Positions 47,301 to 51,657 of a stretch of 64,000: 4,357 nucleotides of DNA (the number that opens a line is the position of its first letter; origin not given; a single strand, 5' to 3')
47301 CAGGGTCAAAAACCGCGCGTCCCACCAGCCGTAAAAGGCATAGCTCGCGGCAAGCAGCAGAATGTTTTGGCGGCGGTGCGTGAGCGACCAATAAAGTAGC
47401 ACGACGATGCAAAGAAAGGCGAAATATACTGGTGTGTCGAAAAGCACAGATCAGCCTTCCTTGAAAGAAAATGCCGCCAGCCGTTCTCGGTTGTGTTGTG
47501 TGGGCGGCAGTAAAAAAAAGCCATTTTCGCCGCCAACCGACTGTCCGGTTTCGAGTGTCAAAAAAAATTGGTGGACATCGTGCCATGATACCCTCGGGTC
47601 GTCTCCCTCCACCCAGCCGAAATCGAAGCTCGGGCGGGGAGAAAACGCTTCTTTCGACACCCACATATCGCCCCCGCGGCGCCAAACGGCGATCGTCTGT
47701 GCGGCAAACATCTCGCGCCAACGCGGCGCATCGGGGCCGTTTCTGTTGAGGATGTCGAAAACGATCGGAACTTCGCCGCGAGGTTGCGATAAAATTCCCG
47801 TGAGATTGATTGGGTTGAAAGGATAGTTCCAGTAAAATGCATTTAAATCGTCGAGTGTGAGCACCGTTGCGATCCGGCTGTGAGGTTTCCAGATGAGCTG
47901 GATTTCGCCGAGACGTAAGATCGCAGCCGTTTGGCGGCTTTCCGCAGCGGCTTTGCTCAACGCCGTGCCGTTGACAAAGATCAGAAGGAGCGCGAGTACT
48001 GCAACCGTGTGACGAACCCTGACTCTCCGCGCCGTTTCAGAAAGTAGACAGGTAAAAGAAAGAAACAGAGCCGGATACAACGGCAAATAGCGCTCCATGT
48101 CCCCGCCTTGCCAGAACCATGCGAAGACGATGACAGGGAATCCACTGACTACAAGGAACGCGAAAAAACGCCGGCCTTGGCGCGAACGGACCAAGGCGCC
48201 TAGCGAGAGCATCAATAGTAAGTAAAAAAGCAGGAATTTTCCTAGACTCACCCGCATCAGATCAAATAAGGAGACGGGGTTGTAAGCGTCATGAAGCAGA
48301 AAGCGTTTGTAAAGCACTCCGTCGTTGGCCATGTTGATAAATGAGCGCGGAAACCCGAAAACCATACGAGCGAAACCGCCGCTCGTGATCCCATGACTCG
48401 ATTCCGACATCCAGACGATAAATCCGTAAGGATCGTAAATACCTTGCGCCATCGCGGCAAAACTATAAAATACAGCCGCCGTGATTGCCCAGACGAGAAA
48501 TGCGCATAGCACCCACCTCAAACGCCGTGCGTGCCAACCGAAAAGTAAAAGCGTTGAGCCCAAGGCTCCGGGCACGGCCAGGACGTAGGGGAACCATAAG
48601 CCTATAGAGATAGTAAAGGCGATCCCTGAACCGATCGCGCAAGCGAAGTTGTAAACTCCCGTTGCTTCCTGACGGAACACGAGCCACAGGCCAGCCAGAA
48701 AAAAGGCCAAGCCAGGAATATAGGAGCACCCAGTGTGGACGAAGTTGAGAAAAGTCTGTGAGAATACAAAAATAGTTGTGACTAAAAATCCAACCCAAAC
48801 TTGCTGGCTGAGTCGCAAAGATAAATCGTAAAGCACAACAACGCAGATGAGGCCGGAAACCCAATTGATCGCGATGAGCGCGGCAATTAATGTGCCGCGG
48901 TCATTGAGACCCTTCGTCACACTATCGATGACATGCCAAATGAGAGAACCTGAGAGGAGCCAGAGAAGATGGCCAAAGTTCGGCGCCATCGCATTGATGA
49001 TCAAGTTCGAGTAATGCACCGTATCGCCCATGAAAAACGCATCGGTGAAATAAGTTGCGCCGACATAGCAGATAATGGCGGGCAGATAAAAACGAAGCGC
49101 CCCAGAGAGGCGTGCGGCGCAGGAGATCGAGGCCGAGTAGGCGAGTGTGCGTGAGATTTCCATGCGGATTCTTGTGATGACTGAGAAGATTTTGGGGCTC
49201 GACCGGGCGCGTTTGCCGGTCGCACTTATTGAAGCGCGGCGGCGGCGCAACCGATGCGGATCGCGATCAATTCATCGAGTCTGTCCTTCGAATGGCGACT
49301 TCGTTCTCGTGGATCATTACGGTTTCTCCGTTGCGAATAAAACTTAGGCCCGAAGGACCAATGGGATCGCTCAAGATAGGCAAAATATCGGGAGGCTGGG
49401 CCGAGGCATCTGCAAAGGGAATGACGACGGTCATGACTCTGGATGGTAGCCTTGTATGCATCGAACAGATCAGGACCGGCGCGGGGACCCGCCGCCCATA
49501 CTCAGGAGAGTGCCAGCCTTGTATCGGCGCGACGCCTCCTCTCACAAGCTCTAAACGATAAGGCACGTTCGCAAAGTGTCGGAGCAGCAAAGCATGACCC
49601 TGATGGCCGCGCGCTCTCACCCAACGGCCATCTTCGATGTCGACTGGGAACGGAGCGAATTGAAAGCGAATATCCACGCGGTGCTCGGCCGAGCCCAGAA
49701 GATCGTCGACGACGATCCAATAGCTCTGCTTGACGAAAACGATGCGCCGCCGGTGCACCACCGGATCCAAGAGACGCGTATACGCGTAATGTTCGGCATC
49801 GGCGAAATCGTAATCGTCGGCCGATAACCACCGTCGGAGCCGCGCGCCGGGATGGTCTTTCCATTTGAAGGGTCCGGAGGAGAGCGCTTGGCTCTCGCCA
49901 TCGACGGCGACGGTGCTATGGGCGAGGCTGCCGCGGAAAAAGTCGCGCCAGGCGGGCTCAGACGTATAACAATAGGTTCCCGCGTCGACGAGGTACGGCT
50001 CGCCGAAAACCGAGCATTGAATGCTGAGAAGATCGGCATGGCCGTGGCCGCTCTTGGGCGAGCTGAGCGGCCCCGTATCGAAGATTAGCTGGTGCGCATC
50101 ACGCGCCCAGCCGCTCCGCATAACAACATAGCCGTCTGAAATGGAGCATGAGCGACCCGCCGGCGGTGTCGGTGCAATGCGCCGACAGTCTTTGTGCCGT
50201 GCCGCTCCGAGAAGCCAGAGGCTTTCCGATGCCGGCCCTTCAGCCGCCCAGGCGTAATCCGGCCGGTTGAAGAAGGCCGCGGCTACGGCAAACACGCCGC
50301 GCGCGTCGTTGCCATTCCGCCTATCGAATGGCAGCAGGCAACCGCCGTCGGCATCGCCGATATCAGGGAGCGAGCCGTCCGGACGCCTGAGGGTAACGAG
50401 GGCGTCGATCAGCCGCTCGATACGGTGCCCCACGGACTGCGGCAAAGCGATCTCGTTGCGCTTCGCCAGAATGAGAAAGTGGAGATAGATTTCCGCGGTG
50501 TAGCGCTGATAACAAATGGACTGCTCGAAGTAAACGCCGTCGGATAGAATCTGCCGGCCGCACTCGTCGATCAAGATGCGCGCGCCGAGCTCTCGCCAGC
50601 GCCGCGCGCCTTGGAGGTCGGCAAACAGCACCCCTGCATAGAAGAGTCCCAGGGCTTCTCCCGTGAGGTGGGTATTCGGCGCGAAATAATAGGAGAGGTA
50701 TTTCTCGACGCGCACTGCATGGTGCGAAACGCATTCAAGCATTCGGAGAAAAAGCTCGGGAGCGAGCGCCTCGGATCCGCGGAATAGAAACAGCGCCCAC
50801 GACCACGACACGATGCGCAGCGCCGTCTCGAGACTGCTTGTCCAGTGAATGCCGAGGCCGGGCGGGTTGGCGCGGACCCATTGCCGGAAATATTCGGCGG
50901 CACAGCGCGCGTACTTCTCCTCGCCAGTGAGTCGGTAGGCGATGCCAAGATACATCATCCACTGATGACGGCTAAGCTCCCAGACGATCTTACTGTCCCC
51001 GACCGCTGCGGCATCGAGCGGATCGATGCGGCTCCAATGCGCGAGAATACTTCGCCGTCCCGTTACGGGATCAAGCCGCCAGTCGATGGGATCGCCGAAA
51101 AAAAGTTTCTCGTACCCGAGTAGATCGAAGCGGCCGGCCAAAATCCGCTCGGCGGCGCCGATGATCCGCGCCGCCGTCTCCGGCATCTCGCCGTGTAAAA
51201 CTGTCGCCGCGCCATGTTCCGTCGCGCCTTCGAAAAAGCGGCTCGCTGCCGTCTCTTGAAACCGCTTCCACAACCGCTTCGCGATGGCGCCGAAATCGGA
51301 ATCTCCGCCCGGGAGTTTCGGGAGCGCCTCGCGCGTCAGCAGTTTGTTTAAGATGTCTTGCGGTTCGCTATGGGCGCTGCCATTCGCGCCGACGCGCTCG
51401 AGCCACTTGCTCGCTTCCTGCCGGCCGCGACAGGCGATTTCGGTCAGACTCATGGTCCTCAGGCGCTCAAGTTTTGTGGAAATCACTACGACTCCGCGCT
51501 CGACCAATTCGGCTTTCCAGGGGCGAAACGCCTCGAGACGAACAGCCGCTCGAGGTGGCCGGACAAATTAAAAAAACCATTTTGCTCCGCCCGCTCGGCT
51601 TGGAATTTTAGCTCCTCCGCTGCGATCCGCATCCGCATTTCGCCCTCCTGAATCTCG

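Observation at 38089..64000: Single-strand polysaccharide gene train of at least 26 kb mixing alginate-like core genes with unusually heavy decoration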

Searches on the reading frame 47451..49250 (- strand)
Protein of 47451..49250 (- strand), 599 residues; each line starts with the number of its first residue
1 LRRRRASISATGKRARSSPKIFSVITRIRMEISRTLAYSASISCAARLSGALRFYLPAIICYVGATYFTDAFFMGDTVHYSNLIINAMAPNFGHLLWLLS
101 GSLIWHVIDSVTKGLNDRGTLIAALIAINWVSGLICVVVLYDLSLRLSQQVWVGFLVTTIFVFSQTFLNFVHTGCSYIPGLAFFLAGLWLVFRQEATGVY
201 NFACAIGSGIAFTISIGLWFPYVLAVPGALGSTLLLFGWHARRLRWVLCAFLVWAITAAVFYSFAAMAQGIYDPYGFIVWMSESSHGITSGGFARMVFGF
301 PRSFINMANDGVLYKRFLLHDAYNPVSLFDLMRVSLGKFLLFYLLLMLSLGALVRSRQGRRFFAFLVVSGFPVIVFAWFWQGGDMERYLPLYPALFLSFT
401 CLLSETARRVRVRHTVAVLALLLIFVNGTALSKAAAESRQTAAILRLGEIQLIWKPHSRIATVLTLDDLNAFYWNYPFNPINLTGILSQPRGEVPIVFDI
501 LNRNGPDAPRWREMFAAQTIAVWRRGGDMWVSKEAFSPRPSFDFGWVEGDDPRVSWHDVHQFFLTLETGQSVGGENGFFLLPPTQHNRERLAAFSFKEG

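Call 5: search_protein_families(library=pfam, proteins=[window:47451-49250:-], max_evalue=0.01)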
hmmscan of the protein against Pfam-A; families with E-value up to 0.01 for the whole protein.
window:47451-49250:- (599 aa): 0 families

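Call 7: search_protein_families(library=ncbifam, proteins=[window:47451-49250:-], max_evalue=0.001)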
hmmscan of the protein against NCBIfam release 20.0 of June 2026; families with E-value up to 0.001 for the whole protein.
window:47451-49250:- (599 aa): 0 families

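Call 42: search_protein_families(library=ncbifam, proteins=[window:47451-49250:-], max_evalue=0.01)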
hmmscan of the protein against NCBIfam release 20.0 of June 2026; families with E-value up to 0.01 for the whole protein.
window:47451-49250:- (599 aa): 0 families
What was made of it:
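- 47451..49250 (-): g8: GT-C-fold membrane glycosyltransferase of an unnamed family. The likely start is at 49163. Calls 5, 7 and 42: no family hit.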

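Call 60: find_homologous_proteins(query=window:47451-49166:-, max_evalue=0.00001)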
Query window:47451-49166:- (571 aa): 152 proteins with E <= 0.00001 among 8000 candidates; the best 120 are listed.
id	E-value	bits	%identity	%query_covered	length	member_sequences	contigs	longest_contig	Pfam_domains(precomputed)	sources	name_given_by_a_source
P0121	0.0e+0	1301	100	100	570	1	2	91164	-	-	-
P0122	1.0e-287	974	75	99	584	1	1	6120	-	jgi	jgi:hypothetical protein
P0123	6.4e-210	717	57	100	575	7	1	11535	-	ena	-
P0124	2.7e-209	715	57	100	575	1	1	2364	-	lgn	-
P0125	9.8e-209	713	58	99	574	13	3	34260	-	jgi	jgi:hypothetical protein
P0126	2.1e-208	712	57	100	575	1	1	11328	-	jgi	jgi:hypothetical protein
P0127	2.3e-201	688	56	99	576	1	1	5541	-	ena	-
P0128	2.8e-198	678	54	99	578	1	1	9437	-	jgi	jgi:hypothetical protein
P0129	2.9e-198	678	55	99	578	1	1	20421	-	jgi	jgi:hypothetical protein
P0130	3.5e-198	678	54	96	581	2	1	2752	-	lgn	-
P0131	1.8e-197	676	55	100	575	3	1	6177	-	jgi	jgi:hypothetical protein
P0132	8.3e-196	670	55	95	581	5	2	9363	-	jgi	jgi:hypothetical protein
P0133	1.4e-195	669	53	99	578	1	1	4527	-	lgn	-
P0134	1.1e-193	663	53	99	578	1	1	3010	-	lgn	-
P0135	1.8e-192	659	55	92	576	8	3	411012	-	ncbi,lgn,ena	-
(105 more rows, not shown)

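Call 61: find_encoding_contigs(protein=P0121, flank=10000, max_places=3)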
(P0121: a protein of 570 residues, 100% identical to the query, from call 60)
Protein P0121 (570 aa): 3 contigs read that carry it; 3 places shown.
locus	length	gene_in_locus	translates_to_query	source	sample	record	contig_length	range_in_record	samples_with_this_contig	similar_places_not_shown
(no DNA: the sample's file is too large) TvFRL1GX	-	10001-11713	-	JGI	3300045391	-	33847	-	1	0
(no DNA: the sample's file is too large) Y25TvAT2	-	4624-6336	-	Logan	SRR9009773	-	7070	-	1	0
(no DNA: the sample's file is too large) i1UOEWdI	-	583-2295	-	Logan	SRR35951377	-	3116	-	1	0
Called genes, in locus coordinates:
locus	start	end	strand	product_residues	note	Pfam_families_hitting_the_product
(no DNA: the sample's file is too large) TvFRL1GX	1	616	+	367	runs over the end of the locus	PF01522:Polysacc_deac_1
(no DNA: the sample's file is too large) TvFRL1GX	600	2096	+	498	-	PF01943:Polysacc_synt, PF13440:Polysacc_synt_3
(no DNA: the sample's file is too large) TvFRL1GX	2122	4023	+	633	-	PF13522:GATase_6, PF13537:GATase_7, PF00733:Asn_synthase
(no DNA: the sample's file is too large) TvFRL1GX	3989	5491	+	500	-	-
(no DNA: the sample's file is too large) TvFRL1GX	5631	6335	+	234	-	PF02353:CMAS (weak), PF13489:Methyltransf_23, PF13847:Methyltransf_31, PF08241:Methyltransf_11, PF08242:Methyltransf_12, PF13649:Methyltransf_25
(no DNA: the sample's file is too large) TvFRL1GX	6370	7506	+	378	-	PF13439:Glyco_transf_4, PF20706:GT4-conflict, PF00534:Glycos_transf_1, PF13692:Glyco_trans_1_4, PF13524:Glyco_trans_1_2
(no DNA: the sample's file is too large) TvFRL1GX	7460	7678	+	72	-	-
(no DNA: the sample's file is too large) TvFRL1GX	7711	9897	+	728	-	PF16889:Hepar_II_III_N, PF07940:Hepar_II_III_C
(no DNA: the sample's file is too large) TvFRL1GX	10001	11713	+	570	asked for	-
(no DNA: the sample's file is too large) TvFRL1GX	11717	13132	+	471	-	PF03062:MBOAT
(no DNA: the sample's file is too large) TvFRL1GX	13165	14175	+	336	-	-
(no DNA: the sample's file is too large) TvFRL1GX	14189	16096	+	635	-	PF13522:GATase_6, PF13537:GATase_7, PF12481:DUF3700 (faint), PF00733:Asn_synthase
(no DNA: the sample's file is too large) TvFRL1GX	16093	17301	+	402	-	PF13439:Glyco_transf_4, PF00534:Glycos_transf_1, PF13692:Glyco_trans_1_4, PF13524:Glyco_trans_1_2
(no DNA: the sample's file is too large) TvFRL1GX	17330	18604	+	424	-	PF03721:UDPG_MGDP_dh_N, PF00984:UDPG_MGDP_dh, PF03720:UDPG_MGDP_dh_C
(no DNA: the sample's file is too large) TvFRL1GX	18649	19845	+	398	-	PF13480:Acetyltransf_6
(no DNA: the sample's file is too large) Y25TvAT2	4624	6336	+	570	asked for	-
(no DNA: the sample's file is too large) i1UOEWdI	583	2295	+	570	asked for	-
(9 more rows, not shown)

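Call 73: predict_structure(alignment_id=A2)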
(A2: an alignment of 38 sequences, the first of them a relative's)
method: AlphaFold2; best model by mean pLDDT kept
length: 570 residues; sequences in the alignment: 38
mean_pLDDT: 90.5   pTM: 0.91
mean pLDDT of the five models: 90.5, 89.7, 89.3, 89.1, 88.0
residues with pLDDT >= 90: 424; 70-90: 113; 50-70: 21; < 50: 12
segments of 3 or more residues with pLDDT < 50: 1-10
pLDDT, mean of each block of 10 residues (from residue 1): 40 69 91 98 89 86 90 93 77 96 98 95 95 97 97 98 87 93 98 97 95 93 98 94 94 74 88 92 88 92 82 94 94 98 96 93 98 84 88 94 95 91 93 92 91 87 78 88 95 96 96 90 94 97 93 98 75
secondary structure, 60 per line:
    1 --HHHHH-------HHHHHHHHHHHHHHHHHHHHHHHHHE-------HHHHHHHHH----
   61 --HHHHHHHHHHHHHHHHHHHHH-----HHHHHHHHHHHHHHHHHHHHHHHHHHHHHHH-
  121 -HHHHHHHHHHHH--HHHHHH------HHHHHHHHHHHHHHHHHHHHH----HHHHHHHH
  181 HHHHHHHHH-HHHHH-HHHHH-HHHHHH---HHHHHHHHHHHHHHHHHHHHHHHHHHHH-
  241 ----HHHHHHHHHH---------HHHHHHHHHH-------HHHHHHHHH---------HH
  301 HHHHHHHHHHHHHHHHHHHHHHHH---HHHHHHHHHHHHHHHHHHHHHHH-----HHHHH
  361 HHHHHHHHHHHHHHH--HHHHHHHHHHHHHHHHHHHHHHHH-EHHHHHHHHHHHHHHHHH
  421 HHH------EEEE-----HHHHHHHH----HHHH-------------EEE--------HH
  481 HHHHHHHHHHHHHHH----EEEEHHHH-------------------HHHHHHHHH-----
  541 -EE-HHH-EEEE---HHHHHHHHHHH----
elements in order: H3-7 H15-39 H48-56 H63-83 H89-119 H122-133 H136-141 H148-168 H173-189 H191-195 H197-201 H203-208 H212-239 H245-254 H264-273 H281-289 H299-324 H328-350 H356-375 H378-401 H404-423 E430-433 H439-446 H451-454 E468-470 H479-495 E500-503 H504-507 H527-535 E549-552 H556-566
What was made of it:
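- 47451..49250 (-): Call 73: pLDDT 90.5.
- On GT-C glycosyltransferase superfamily (g8): AF2 pLDDT 90.5 and pTM 0.91 (call 73).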

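Call 75: fold_search(model_id=the predicted structure, library=pdb)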
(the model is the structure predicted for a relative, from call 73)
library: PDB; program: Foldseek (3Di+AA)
matches with E <= 10: 348; with E <= 0.001: 18
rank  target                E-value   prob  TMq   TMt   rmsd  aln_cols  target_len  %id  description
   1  7oci_F                2.0e-06  1.00  0.42  0.38  12.7       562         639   10  Cryo-EM structure of yeast Ost6p containing oligosaccharyltransferase complex (released 2022-02-16)
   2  7zlg_A                3.5e-06  1.00  0.42  0.38  11.4       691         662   11  Cryo-EM structure of C-mannosyltransferase CeDPY19, in complex with acceptor peptide and bound to CMT2-Fab and anti-Fa (released 2023-01-11)
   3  8pn9_A                3.6e-06  1.00  0.42  0.38  12.7       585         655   11  Structure of human oligosaccharyltransferase OST-A complex bound to NGI-1 (released 2024-05-08)
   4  7zlh_A                9.8e-06  1.00  0.43  0.39  11.5       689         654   10  Cryo-EM structure of C-mannosyltransferase CeDPY19, in apo state, bound to CMT2-Fab and anti-Fab nanobody (released 2023-01-11)
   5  7zli_A                1.1e-05  1.00  0.46  0.41  11.4       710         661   11  Cryo-EM structure of C-mannosyltransferase CeDPY19, in complex with Dol25-P-Man and bound to CMT2-Fab and anti-Fab nan (released 2023-01-11)
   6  6ezn_F                1.3e-05  1.00  0.41  0.38  13.4       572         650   10  Cryo-EM structure of the yeast oligosaccharyltransferase (OST) complex (released 2018-01-17)
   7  6ftg_5                1.4e-05  1.00  0.41  0.37  15.1       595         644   12  Subtomogram average of OST-containing ribosome-translocon complexes from canine rough microsomal membranes (released 2018-03-21)
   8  5f15                  1.9e-05  1.00  0.47  0.49  10.3       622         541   11  Crystal Structure of ArnT from Cupriavidus metallidurans bound to Undecaprenyl phosphate (released 2016-02-17)
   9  5ezm                  2.1e-05  1.00  0.47  0.49  10.3       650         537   12  Crystal Structure of ArnT from Cupriavidus metallidurans in the apo state (released 2016-02-17)
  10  6s7o_A                3.1e-05  1.00  0.41  0.37  12.5       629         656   11  Cryo-EM structure of human oligosaccharyltransferase complex OST-A (released 2019-12-18)
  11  6s7t_A                3.7e-05  1.00  0.44  0.37  11.1       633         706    9  Cryo-EM structure of human oligosaccharyltransferase complex OST-B (released 2019-12-18)
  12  6c26_A                4.0e-05  1.00  0.42  0.38  13.7       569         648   10  The Cryo-EM structure of a eukaryotic oligosaccharyl transferase complex (released 2018-01-31)
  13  6gxc_A                1.1e-04  1.00  0.39  0.34  11.1       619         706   11  Bacterial oligosaccharyltransferase PglB in complex with an inhibitory peptide and a reactive lipid-linked oligosaccha (released 2018-11-14)
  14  5ogl_A                1.2e-04  1.00  0.35  0.30  11.5       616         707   10  Structure of bacterial oligosaccharyltransferase PglB in complex with an acceptor peptide and an lipid-linked oligosac (released 2017-10-25)
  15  3rce_A                3.0e-04  1.00  0.39  0.34  12.1       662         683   12  Bacterial oligosaccharyltransferase PglB (released 2011-06-15)
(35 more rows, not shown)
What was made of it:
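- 47451..49250 (-): Call 75: the top 22 PDB hits are all GT-C enzymes (STT3, DPY19, ArnT, PglB, PMT, ALG).
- On GT-C glycosyltransferase superfamily (g8): The top 22 PDB fold hits are all GT-C enzymes (call 75).
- g8 has a GT-C fold (calls 73, 75). g8 has the fold of the oligosaccharyl, C-mannosyl and O-mannosyl transferases (call 75).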

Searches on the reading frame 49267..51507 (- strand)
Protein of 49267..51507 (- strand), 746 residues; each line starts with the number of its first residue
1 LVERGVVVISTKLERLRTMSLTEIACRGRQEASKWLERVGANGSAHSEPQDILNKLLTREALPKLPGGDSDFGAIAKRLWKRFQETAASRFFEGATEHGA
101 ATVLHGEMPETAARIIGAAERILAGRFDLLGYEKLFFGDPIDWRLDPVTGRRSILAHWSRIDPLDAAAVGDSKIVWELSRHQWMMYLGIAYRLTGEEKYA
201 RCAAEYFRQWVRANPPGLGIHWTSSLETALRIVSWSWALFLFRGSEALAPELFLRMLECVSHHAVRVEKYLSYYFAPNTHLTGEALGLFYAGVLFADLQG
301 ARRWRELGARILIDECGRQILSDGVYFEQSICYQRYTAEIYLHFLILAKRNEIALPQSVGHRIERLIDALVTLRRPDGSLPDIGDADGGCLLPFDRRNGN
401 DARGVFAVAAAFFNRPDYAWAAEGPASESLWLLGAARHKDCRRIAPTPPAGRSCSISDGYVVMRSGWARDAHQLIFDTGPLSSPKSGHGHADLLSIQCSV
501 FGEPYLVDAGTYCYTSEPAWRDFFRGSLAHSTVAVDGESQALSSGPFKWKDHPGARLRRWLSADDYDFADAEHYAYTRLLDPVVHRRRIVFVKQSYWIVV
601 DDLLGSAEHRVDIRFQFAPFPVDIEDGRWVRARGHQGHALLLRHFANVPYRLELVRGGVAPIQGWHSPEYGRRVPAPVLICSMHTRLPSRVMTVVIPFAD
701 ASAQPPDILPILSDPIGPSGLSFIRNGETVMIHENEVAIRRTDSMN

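Call 5: search_protein_families(library=pfam, proteins=[window:49267-51507:-], max_evalue=0.01)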
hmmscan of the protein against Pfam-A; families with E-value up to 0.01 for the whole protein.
window:49267-51507:- (746 aa): 3 families
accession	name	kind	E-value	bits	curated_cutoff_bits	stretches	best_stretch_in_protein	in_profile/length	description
PF07940.18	Hepar_II_III_C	-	2.4e-43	148.8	24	1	459-685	13-227/237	Heparinase II/III-like, C-terminal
PF16889.11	Hepar_II_III_N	-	1e-36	127.4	22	1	131-386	74-313/340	Heparinase II/III N-terminus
PF05426.18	Alginate_lyase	-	1.8e-05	24.8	22.2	0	185-212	63-90/275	Alginate lyase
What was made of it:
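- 49267..51507 (-): g9: heparinase II/III-family (PL12-like) protein without a signal peptide. The likely start is at 51453. Call 5: Hepar_II_III_N 127 bits and _C 149 bits.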

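Call 7: search_protein_families(library=ncbifam, proteins=[window:49267-51507:-], max_evalue=0.001)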
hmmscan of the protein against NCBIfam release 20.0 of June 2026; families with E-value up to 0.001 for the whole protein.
window:49267-51507:- (746 aa): 2 families
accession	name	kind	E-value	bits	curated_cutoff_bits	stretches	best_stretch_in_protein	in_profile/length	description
NF045573.1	Hepsulflyase_CFB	equivalog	5.3e-43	147.2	700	2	168-386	120-341/651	heparin-sulfate lyase HepC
NF045572.1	Hepsulflyase_bctds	equivalog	4.6e-29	101.5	600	1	177-618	157-586/706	heparin-sulfate lyase HepC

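Call 22: search_solved_structures(query=window:49267-51507:-, max_evalue=0.001)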
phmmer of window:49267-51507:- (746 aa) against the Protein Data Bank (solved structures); distinct sequences matched with E-value up to 0.001: 4.
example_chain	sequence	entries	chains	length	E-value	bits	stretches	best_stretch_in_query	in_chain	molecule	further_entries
4mmi_A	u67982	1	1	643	4.5e-37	130.6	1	169-618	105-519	Heparinase III protein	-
4mmh_A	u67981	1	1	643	4.6e-37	130.5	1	169-618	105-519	Heparinase III protein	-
5jmd_A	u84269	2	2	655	9.2e-27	96.5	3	225-386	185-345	Heparinase III protein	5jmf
4fnv_A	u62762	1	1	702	3e-23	84.9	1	175-657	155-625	Heparinase III protein, heparitin sulfate lyase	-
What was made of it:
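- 49267..51507 (-): Call 22: best PDB match is heparinase III at 130 bits.
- On Alginate (alg) synthase-dependent system: g9 carries Hepar_II_III N and C domains and is heparinase-III-like (calls 5, 22).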
